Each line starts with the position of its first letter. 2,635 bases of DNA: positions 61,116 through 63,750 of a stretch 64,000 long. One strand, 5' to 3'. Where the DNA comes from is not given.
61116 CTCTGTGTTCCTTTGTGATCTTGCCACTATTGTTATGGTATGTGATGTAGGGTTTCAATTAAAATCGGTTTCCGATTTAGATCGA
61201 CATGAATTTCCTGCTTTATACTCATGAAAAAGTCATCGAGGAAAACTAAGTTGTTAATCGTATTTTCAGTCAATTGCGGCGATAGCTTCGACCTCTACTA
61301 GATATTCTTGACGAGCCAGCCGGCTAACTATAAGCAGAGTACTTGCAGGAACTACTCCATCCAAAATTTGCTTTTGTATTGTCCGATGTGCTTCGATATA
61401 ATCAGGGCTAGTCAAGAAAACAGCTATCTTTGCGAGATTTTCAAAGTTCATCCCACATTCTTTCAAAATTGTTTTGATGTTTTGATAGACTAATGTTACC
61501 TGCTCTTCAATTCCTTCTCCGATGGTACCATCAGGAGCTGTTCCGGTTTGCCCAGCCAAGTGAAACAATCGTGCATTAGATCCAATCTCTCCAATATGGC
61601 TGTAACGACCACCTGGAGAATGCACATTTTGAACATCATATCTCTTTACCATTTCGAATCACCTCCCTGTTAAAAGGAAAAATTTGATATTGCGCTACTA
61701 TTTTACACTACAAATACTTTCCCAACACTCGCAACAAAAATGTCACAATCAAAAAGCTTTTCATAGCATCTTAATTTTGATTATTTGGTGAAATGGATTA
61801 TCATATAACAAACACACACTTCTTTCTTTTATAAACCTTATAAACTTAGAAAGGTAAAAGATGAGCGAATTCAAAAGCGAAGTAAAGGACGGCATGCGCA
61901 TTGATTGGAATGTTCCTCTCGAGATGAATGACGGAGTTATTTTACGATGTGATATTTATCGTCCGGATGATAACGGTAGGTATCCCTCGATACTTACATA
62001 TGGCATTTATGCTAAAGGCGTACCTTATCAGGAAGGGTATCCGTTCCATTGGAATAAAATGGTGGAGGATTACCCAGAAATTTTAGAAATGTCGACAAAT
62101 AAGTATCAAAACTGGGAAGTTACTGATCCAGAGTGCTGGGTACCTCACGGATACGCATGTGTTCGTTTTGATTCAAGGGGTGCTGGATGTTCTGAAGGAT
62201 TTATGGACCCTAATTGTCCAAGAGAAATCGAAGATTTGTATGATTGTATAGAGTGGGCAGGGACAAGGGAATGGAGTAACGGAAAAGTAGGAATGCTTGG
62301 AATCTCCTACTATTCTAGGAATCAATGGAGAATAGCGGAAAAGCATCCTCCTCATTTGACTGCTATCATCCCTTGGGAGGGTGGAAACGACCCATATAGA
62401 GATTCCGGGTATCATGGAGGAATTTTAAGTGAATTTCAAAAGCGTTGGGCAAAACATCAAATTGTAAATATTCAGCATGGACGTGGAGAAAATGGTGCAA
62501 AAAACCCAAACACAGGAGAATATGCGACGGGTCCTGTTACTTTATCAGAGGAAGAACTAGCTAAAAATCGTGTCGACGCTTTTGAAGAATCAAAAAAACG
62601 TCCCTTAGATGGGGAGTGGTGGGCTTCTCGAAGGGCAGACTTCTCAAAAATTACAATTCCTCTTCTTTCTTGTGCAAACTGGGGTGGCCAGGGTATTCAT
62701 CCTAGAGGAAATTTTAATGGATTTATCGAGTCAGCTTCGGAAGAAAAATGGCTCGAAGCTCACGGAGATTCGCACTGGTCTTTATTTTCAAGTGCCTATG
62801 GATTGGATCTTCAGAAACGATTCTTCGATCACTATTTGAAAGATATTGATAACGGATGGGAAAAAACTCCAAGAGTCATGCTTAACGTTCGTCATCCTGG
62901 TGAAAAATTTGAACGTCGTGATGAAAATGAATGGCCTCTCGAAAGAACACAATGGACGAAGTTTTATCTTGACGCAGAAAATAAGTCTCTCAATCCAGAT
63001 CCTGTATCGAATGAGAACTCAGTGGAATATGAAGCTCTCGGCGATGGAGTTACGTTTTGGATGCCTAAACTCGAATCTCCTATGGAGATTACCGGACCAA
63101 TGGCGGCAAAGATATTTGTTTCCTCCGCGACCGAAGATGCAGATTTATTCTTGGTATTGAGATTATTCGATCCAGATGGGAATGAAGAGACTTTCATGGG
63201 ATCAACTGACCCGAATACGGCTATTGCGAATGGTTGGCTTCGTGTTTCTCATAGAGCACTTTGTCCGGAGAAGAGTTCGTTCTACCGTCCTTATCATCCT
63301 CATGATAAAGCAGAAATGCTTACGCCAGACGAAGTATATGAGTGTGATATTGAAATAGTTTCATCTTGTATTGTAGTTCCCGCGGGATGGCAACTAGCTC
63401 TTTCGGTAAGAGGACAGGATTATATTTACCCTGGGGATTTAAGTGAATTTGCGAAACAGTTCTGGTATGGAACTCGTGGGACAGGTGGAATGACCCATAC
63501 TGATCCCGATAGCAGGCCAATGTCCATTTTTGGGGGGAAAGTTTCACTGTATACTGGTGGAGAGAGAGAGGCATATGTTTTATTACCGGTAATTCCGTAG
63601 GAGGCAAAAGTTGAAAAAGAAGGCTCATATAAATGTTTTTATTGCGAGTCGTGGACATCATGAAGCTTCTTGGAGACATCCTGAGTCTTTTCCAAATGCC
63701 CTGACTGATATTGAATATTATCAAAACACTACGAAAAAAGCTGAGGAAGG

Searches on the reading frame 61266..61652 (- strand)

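Call 55: search_protein_families(library=pfam, proteins=[window:61266-61652:-], max_evalue=0.00001)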
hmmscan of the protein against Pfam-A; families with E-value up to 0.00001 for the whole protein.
window:61266-61652:- (128 aa): 1 family
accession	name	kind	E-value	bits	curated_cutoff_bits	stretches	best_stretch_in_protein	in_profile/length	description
PF01042.26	Ribonuc_L-PSP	-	3.8e-18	66.1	27.3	1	13-127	7-121/121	Endoribonuclease L-PSP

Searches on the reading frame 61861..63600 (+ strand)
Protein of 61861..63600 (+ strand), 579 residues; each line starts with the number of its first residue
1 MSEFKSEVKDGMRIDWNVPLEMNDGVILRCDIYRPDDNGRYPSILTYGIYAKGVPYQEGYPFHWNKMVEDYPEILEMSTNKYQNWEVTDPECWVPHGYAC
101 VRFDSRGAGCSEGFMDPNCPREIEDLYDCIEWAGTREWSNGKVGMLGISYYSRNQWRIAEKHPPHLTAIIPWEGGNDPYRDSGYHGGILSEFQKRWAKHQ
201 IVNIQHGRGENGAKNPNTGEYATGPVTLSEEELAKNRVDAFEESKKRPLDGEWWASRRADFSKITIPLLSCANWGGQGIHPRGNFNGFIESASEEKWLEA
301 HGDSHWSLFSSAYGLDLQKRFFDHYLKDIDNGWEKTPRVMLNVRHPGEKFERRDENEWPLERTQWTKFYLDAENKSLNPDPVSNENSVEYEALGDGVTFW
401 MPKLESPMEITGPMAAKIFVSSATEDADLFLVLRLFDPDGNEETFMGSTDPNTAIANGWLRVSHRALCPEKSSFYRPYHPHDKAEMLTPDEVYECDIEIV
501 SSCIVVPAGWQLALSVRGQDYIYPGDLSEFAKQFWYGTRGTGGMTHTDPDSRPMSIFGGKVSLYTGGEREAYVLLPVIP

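Call 55: search_protein_families(library=pfam, proteins=[window:61861-63600:+], max_evalue=0.00001)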
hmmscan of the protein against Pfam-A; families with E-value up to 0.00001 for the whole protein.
window:61861-63600:+ (579 aa): 2 families
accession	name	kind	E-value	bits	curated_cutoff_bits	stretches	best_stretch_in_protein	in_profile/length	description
PF02129.25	Peptidase_S15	-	1.1e-39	137.2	23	1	24-295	1-251/262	X-Pro dipeptidyl-peptidase (S15 family)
PF08530.16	PepX_C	-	2.3e-33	116.4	22.5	1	331-521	1-181/217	X-Pro dipeptidyl-peptidase C-terminal non-catalytic domain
